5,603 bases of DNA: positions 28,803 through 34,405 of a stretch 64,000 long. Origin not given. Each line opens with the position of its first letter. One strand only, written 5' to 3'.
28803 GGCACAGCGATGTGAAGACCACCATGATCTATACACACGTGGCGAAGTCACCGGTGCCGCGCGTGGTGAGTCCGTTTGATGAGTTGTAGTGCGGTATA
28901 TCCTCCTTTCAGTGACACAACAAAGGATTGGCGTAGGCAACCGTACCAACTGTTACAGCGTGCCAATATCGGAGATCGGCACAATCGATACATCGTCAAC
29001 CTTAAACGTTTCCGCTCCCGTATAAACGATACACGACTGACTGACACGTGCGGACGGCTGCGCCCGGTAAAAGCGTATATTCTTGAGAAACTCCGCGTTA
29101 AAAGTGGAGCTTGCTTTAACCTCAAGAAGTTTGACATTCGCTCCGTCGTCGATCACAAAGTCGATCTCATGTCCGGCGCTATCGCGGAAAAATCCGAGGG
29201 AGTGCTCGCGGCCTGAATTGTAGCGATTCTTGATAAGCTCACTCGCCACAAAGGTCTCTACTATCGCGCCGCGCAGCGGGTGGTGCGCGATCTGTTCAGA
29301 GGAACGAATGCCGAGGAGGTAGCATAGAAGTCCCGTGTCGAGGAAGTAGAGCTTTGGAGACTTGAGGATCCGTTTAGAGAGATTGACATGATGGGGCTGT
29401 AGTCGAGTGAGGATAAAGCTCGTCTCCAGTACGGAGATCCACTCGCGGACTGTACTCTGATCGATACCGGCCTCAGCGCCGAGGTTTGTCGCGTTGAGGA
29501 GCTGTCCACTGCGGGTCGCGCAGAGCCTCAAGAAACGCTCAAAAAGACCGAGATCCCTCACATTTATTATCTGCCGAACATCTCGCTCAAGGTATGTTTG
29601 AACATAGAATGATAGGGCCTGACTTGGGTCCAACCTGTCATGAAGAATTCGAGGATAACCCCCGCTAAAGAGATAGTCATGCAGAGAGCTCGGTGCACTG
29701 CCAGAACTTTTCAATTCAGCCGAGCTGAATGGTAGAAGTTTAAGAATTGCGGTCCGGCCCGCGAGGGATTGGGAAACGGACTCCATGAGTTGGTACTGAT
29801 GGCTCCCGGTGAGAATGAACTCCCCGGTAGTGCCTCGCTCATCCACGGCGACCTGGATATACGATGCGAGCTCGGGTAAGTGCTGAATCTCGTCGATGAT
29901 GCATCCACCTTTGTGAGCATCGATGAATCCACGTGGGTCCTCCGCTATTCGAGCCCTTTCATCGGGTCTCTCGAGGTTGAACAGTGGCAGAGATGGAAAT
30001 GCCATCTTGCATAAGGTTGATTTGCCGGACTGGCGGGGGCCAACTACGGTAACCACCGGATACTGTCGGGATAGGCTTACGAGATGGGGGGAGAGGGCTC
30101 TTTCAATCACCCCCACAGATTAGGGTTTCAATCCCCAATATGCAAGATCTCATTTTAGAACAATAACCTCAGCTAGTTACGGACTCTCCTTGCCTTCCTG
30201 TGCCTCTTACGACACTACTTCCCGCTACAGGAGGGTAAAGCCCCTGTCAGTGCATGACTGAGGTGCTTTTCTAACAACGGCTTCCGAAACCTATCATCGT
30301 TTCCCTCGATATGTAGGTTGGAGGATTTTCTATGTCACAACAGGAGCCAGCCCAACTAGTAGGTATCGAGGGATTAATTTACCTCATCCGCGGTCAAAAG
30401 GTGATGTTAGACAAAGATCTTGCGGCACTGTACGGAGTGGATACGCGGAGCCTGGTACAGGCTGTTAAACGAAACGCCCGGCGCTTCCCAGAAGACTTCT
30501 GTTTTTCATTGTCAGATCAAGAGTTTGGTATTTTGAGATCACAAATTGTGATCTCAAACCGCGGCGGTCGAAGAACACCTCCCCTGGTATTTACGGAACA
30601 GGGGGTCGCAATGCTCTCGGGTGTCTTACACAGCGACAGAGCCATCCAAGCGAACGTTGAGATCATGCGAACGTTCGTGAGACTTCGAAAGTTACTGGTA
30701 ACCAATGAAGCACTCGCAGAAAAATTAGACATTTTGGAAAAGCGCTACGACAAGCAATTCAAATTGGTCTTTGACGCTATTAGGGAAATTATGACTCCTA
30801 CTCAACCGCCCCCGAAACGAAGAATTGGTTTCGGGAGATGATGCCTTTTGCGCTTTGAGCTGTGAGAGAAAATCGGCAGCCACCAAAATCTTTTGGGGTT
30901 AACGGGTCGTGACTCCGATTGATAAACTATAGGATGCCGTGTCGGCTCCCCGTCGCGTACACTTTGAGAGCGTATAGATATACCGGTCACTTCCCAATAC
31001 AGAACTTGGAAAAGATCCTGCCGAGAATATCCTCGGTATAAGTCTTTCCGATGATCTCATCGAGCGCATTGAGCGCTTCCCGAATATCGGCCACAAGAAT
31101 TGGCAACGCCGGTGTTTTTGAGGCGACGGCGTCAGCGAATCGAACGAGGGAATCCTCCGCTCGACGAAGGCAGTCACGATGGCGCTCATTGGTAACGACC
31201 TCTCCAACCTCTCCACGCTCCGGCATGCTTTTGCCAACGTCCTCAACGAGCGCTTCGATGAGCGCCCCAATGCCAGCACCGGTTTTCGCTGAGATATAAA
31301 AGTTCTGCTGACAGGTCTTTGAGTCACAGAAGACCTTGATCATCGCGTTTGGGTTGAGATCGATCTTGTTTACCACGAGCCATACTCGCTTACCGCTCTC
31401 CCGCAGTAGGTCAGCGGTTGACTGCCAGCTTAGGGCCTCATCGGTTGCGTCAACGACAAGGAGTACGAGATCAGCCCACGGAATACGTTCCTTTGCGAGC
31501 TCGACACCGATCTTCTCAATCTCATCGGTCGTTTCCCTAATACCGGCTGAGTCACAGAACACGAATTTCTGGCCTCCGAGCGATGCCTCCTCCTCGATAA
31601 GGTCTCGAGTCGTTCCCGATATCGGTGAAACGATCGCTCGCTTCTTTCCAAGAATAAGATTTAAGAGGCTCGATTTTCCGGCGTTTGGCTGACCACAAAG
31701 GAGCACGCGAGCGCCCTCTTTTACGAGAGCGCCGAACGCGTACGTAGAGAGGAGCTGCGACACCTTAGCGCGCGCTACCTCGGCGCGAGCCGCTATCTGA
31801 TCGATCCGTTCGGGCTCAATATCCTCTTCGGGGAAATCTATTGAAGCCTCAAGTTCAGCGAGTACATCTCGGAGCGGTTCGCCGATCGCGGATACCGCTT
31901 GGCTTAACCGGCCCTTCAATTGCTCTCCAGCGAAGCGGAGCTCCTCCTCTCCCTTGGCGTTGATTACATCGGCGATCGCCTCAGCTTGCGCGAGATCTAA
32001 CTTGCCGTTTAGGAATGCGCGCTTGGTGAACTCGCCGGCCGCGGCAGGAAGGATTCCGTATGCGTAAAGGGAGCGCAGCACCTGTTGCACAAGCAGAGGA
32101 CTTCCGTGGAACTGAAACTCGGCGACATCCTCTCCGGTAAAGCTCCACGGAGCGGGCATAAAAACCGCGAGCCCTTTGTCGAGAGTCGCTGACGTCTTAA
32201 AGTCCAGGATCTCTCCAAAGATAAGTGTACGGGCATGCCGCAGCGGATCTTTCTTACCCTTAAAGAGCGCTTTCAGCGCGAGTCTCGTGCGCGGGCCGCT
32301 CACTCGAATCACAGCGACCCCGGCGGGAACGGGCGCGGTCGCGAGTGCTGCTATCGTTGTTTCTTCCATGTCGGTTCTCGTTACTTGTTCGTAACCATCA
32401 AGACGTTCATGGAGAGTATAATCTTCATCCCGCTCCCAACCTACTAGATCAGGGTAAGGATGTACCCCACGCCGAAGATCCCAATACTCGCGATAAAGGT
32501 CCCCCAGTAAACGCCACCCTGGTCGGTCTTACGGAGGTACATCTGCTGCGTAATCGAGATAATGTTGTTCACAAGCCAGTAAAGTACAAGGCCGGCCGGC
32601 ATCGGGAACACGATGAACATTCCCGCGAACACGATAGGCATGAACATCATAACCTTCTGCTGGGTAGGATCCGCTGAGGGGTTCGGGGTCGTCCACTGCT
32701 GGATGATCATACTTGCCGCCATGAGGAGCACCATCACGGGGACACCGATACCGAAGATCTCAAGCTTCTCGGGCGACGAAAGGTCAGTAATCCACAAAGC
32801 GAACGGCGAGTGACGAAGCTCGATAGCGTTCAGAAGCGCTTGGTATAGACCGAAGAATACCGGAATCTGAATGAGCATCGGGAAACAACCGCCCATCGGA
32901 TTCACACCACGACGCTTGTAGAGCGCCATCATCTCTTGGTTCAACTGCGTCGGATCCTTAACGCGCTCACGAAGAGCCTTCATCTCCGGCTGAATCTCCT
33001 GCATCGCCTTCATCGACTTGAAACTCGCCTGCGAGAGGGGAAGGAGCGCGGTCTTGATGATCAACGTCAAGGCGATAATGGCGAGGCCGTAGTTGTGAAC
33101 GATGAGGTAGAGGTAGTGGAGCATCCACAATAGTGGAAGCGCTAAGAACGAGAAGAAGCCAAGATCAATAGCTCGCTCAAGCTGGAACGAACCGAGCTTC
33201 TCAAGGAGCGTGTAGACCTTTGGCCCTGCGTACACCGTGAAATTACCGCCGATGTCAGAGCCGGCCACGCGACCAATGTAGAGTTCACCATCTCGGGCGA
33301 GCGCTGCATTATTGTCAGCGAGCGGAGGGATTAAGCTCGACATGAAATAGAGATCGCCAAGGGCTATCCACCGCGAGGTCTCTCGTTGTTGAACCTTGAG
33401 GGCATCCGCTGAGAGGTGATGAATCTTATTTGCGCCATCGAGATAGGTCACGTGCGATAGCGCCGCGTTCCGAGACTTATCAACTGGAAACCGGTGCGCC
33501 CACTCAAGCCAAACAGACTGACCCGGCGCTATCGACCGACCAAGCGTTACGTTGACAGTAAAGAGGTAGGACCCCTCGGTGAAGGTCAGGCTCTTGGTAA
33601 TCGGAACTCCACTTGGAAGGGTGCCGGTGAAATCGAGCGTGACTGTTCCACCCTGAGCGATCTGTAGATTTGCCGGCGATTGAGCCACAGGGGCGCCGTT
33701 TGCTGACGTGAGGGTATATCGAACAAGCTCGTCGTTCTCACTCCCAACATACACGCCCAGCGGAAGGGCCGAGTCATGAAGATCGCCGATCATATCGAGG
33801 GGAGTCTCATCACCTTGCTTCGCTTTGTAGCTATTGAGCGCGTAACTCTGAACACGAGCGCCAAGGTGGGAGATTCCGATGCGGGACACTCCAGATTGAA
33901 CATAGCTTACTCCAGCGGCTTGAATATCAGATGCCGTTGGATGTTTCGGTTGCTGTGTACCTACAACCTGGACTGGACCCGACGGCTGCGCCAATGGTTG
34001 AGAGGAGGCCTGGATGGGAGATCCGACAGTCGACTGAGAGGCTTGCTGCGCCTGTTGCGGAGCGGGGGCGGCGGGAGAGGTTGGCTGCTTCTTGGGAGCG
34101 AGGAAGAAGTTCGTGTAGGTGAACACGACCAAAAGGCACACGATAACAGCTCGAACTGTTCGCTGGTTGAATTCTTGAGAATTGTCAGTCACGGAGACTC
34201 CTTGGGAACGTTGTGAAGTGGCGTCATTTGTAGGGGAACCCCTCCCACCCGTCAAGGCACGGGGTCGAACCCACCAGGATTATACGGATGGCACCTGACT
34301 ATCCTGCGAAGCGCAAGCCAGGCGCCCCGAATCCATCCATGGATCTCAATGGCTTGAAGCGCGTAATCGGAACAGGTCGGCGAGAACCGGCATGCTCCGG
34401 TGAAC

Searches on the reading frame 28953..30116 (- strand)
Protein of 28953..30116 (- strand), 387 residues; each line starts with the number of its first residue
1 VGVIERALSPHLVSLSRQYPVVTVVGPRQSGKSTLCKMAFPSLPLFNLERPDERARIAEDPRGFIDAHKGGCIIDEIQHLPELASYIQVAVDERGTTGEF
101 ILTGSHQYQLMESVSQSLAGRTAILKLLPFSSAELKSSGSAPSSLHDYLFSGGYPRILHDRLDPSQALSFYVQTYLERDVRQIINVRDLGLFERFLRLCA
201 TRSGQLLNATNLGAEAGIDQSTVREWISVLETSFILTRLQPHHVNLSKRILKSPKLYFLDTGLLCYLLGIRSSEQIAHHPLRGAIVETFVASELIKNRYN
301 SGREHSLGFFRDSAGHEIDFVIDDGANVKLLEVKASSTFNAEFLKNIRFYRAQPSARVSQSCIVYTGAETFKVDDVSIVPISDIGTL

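Call 3: search_protein_families(library=ncbifam, proteins=[window:28953-30116:-], max_evalue=0.01)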
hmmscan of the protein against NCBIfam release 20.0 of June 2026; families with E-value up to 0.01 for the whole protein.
window:28953-30116:- (387 aa): 0 families

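Call 4: search_protein_families(library=pfam, proteins=[window:28953-30116:-], max_evalue=0.01)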
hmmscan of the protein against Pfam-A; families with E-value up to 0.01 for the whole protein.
window:28953-30116:- (387 aa): 3 families
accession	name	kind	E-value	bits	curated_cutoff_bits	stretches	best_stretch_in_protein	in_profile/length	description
PF13635.12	DUF4143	-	1.3e-51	175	28.1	1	177-336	1-160/160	Domain of unknown function (DUF4143)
PF13173.12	AAA_14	-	1.3e-23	83.8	27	1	20-135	3-128/129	AAA domain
PF13401.12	AAA_22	-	0.0013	19.4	27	0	21-41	7-27/130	AAA domain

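Call 35: find_encoding_contigs(protein=window:28953-30116:-, flank=10000)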
Protein window:28953-30116:- (387 aa): no gene with exactly this product is on record in the collection.

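Call 60: search_protein_families(library=padloc, proteins=[window:28953-30116:-], max_evalue=0.01)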
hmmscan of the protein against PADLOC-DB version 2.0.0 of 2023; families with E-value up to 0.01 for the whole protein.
window:28953-30116:- (387 aa): 7 families
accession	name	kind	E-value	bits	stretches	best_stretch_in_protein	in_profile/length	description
PDLC04790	PDC-S01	-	1.3e-105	351.6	1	2-382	10-415/422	-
PDLC04789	PDC-S01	-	1.8e-58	196.4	1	4-346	2-351/375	-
PDLC04787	PDC-S01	-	5.7e-37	125.6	1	3-381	10-402/412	-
PDLC04791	PDC-S01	-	3.4e-33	112.9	1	21-346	21-362/395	-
PDLC04788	PDC-S01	-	2.1e-18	64.5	1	143-344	178-391/448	-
PDLC04786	PDC-S01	-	9.5e-18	62.2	1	225-359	273-411/439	-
PDLC04792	PDC-S01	-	3.6e-10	37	1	254-341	305-390/452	-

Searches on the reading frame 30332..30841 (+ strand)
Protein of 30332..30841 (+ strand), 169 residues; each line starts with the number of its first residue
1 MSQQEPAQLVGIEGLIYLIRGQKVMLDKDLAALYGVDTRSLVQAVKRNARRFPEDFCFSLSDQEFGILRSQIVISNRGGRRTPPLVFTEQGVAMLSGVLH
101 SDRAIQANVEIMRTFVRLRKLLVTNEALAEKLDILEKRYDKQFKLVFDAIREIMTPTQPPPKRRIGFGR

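Call 3: search_protein_families(library=ncbifam, proteins=[window:30332-30841:+], max_evalue=0.01)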
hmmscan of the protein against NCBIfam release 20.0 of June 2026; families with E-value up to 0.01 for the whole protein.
window:30332-30841:+ (169 aa): 0 families

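Call 4: search_protein_families(library=pfam, proteins=[window:30332-30841:+], max_evalue=0.01)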
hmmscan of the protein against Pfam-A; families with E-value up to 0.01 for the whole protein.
window:30332-30841:+ (169 aa): 1 family
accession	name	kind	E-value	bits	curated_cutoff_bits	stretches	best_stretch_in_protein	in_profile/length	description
PF10543.14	ORF6N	-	6.7e-33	113.3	27.8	1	16-98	3-86/86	ORF6N domain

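Call 60: search_protein_families(library=padloc, proteins=[window:30332-30841:+], max_evalue=0.01)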
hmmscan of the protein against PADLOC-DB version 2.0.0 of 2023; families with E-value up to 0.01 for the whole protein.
window:30332-30841:+ (169 aa): 3 families
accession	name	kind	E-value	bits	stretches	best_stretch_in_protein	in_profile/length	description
PDLC04869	PDC-S05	-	2.7e-54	182.5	1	10-150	15-164/306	-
PDLC04856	PDC-S05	-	6.2e-52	173.9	1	1-166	1-174/177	-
PDLC04849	PDC-S05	-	9e-35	118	1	8-148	6-145/183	-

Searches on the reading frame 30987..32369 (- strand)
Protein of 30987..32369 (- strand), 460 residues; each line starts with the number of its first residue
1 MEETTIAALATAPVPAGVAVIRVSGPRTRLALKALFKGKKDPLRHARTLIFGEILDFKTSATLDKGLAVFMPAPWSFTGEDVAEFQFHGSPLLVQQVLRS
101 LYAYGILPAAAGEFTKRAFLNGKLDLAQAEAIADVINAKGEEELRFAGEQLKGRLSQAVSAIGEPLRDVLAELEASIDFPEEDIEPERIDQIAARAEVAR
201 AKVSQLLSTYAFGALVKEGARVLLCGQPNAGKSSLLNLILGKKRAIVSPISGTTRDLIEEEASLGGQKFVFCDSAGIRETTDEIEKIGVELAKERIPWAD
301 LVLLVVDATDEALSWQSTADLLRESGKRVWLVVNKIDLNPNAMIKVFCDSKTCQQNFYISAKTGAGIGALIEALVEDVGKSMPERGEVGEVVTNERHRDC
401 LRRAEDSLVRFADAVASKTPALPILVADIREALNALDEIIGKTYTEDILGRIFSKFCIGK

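Call 11: find_encoding_contigs(protein=window:30987-32369:-, flank=10000, max_places=10)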
Protein window:30987-32369:- (460 aa): 1 contig read that carries it; 1 place shown.
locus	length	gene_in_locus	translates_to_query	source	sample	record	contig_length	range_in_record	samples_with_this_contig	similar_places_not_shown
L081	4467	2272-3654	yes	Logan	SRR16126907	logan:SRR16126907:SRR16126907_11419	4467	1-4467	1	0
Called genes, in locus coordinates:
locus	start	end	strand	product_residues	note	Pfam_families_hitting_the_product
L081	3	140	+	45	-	?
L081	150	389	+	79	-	PF01809:YidD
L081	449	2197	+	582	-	PF14849:YidC_periplas, PF02096:60KD_IMP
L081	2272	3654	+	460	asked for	PF10396:TrmE_N, PF12631:MnmE_helical, PF03193:RsgA_GTPase (faint), PF00350:Dynamin_N (faint), PF01926:MMR_HSR1, PF02421:FeoB_N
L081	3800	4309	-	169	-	PF10543:ORF6N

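Call 48: find_homologous_proteins(query=window:30987-32369:-, max_evalue=1e-50)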
Query window:30987-32369:- (460 aa): 7979 proteins with E <= 1e-50 among 8000 candidates; the best 120 are listed.
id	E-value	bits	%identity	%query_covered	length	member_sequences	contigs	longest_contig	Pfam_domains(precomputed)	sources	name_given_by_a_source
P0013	9.0e-286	965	97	100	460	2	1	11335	PF10396.15,PF01926.30,PF00350.30,PF02421.25,PF12631.13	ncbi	-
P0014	2.1e-282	954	95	100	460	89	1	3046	PF10396.15,PF01926.30,PF00350.30,PF02421.25,PF03193.23,PF12631.13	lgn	-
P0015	7.5e-278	939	93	100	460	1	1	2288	PF10396.15,PF01926.30,PF00350.30,PF02421.25,PF03193.23,PF12631.13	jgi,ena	jgi:tRNA modification GTPase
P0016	4.1e-275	930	92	100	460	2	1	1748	PF10396.15,PF01926.30,PF00350.30,PF02421.25,PF03193.23,PF12631.13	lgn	-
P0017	7.5e-274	926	92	100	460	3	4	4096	PF10396.15,PF01926.30,PF00350.30,PF02421.25,PF03193.23,PF12631.13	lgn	-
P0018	7.9e-274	926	92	100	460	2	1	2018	PF10396.15,PF01926.30,PF00350.30,PF02421.25,PF03193.23,PF12631.13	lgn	-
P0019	1.8e-266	902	90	100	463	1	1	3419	PF10396.15,PF01926.30,PF00350.30,PF02421.25,PF12631.13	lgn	-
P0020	1.8e-262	889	88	100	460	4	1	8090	PF10396.15,PF01926.30,PF00350.30,PF02421.25,PF12631.13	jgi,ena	jgi:tRNA modification GTPase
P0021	5.7e-261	884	86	100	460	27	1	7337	PF10396.15,PF01926.30,PF00350.30,PF02421.25,PF12631.13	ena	-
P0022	6.0e-250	847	83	100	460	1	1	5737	PF10396.15,PF01926.30,PF00350.30,PF02421.25,PF00009.34,PF12631.13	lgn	-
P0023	9.5e-247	837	84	100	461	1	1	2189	PF10396.15,PF01926.30,PF00350.30,PF02421.25,PF03193.23,PF12631.13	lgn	-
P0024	6.5e-243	824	86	93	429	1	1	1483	PF10396.15,PF01926.30,PF00350.30,PF02421.25,PF12631.13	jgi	jgi:tRNA modification GTPase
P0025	3.2e-241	819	79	100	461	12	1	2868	PF10396.15,PF01926.30,PF00350.30,PF02421.25,PF00009.34,PF12631.13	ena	-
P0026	3.3e-240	815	81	100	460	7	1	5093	PF10396.15,PF01926.30,PF00350.30,PF02421.25,PF12631.13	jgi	jgi:tRNA modification GTPase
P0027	3.8e-239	812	80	100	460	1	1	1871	PF10396.15,PF01926.30,PF00350.30,PF02421.25,PF12631.13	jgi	-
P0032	2.9e-237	806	78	100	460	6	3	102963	PF10396.15,PF01926.30,PF00350.30,PF02421.25,PF00009.34,PF03193.23,PF12631.13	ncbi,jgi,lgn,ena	jgi:tRNA modification GTPase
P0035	6.9e-237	804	78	100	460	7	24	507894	PF10396.15,PF01926.30,PF00350.30,PF02421.25,PF12631.13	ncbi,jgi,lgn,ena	jgi:tRNA modification GTPase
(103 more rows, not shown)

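Call 49: find_encoding_contigs(protein=P0013, flank=10000, max_places=3)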
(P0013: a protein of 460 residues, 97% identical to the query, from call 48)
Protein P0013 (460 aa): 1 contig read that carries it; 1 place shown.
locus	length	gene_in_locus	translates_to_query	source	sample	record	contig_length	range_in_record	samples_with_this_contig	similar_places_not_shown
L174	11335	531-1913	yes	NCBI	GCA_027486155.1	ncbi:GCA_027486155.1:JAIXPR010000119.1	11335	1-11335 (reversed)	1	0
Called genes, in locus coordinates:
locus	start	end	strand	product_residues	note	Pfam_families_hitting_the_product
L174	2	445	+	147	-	?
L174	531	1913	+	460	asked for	PF10396:TrmE_N, PF12631:MnmE_helical, PF00350:Dynamin_N (faint), PF01926:MMR_HSR1, PF02421:FeoB_N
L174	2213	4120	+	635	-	PF05141:DIT1_PvcA (faint)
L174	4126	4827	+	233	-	PF01965:DJ-1_PfpI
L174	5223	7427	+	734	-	PF05170:AsmA, PF05359:DUF748 (faint)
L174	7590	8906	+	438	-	PF03583:LIP, PF12697:Abhydrolase_6 (weak), PF00326:Peptidase_S9 (faint)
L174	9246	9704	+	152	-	-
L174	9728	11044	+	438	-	PF01875:Memo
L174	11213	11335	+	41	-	?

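Call 50: find_encoding_contigs(protein=P0035, flank=10000, max_places=3)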
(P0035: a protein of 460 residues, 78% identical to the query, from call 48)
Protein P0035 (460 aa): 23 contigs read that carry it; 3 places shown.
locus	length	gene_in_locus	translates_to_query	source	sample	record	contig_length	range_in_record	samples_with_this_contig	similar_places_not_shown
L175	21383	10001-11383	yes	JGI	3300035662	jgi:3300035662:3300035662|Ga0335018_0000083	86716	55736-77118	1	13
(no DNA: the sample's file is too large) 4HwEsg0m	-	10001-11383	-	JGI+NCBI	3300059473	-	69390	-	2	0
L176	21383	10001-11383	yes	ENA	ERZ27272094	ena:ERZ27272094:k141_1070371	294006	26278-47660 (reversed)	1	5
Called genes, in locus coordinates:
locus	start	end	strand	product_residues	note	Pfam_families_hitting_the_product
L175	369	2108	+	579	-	PF00535:Glycos_transf_2, PF10111:Glyco_tranf_2_2, PF13641:Glyco_tranf_2_3, PF00535:Glycos_transf_2 (weak)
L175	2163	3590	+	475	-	PF09852:DUF2079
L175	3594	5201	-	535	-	PF01161:PBP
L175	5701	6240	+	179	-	-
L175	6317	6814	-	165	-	PF12915:DUF3833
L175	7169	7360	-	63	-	-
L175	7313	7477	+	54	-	PF00468:Ribosomal_L34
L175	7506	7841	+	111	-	PF00825:Ribonuclease_P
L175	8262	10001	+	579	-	PF14849:YidC_periplas, PF02096:60KD_IMP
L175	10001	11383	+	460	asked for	PF10396:TrmE_N, PF12631:MnmE_helical, PF00350:Dynamin_N (faint), PF01926:MMR_HSR1, PF02421:FeoB_N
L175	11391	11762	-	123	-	-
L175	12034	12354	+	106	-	-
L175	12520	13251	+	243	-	PF10502:Peptidase_S26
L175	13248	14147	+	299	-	PF01571:GCV_T (weak)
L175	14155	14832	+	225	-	PF00156:Pribosyltran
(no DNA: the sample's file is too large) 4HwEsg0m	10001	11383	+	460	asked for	PF10396:TrmE_N, PF12631:MnmE_helical, PF00350:Dynamin_N (faint), PF01926:MMR_HSR1, PF02421:FeoB_N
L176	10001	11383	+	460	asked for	PF10396:TrmE_N, PF12631:MnmE_helical, PF00350:Dynamin_N (faint), PF01926:MMR_HSR1, PF02421:FeoB_N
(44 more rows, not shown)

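Call 52: list_cluster_members(proteins=[P0013, P0035, P0032, P0012])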
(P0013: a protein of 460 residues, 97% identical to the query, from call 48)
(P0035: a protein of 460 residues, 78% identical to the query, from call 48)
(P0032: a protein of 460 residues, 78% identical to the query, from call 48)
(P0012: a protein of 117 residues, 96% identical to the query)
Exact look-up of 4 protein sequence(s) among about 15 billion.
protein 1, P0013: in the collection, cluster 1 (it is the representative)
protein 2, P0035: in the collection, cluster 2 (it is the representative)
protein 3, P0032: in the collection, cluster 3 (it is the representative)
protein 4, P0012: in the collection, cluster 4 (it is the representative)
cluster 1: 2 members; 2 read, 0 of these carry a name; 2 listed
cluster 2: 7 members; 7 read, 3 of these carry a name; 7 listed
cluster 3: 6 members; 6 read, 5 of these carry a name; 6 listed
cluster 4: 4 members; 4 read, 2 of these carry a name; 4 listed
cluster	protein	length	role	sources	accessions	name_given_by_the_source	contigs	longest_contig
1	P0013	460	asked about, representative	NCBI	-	-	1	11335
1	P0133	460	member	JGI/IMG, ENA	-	-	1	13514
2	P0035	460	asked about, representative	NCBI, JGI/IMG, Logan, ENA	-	tRNA modification GTPase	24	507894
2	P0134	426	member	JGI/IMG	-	tRNA modification GTPase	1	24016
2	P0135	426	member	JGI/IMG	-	tRNA modification GTPase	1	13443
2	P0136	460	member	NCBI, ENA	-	-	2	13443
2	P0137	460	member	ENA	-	-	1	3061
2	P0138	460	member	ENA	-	-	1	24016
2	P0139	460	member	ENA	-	-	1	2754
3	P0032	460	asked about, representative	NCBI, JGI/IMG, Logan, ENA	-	tRNA modification GTPase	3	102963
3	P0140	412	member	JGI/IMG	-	tRNA modification GTPase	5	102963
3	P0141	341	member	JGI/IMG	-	tRNA modification GTPase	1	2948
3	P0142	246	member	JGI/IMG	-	tRNA modification GTPase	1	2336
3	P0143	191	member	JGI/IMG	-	tRNA modification GTPase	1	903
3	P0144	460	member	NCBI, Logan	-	-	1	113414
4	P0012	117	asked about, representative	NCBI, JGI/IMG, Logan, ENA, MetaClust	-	hypothetical protein | \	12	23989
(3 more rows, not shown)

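Call 53: find_encoding_contigs(protein=P0133, flank=10000, max_places=3)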
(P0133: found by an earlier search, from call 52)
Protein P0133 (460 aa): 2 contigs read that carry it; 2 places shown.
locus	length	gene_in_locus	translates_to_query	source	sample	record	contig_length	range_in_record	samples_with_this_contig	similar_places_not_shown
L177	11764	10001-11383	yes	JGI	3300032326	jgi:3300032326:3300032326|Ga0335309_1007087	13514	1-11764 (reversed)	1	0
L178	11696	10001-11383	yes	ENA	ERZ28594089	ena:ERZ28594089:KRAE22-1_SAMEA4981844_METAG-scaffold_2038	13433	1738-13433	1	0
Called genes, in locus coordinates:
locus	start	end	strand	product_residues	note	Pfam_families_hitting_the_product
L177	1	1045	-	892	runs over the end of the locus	PF01751:Toprim, PF01131:Topoisom_bac, PF13368:Toprim_C_rpt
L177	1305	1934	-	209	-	PF08534:Redoxin, PF00578:AhpC-TSA, PF13098:Thioredoxin_2 (weak)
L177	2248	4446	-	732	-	PF11412:DsbD_N, PF02683:DsbD_TM, PF13899:Thioredoxin_7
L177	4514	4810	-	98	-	-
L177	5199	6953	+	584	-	PF00535:Glycos_transf_2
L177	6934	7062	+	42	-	-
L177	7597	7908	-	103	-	-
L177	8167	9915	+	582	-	PF14849:YidC_periplas, PF02096:60KD_IMP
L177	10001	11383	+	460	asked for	PF10396:TrmE_N, PF12631:MnmE_helical, PF03193:RsgA_GTPase (faint), PF00350:Dynamin_N (faint), PF01926:MMR_HSR1, PF02421:FeoB_N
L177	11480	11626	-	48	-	-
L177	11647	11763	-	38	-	?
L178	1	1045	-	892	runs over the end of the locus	PF01751:Toprim, PF01131:Topoisom_bac, PF13368:Toprim_C_rpt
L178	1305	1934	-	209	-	PF08534:Redoxin, PF00578:AhpC-TSA, PF13098:Thioredoxin_2 (weak)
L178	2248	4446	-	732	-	PF11412:DsbD_N, PF02683:DsbD_TM, PF13899:Thioredoxin_7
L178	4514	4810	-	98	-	-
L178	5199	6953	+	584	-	PF00535:Glycos_transf_2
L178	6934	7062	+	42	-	-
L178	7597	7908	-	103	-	-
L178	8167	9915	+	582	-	PF14849:YidC_periplas, PF02096:60KD_IMP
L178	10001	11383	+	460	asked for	PF10396:TrmE_N, PF12631:MnmE_helical, PF03193:RsgA_GTPase (faint), PF00350:Dynamin_N (faint), PF01926:MMR_HSR1, PF02421:FeoB_N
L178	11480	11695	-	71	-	?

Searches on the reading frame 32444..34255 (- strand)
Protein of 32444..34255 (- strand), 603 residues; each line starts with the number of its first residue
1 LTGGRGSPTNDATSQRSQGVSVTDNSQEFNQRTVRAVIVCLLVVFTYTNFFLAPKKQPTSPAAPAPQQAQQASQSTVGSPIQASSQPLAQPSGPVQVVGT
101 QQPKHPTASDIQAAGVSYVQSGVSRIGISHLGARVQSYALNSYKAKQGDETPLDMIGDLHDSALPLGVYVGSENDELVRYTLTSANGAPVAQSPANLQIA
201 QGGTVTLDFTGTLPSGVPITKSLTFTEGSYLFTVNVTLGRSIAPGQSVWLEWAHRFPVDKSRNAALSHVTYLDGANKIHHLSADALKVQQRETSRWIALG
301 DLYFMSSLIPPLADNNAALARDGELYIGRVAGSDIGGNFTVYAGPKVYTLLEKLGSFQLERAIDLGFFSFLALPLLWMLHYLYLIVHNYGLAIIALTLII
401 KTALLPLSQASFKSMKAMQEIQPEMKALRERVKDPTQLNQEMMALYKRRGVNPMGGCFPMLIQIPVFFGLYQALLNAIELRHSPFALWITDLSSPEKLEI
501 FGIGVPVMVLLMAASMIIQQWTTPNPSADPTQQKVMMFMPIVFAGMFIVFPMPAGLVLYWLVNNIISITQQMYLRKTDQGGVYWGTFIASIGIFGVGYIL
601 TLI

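Call 55: search_protein_families(library=pfam, proteins=[window:32444-34255:-], max_evalue=0.001)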
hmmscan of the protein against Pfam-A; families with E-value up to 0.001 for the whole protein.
window:32444-34255:- (603 aa): 2 families
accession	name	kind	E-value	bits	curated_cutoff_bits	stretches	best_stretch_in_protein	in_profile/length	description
PF02096.25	60KD_IMP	-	4.6e-59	199.5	35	1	389-576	1-163/163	60Kd inner membrane protein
PF14849.12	YidC_periplas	-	6.2e-23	82.6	24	1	119-378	4-283/283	YidC periplasmic domain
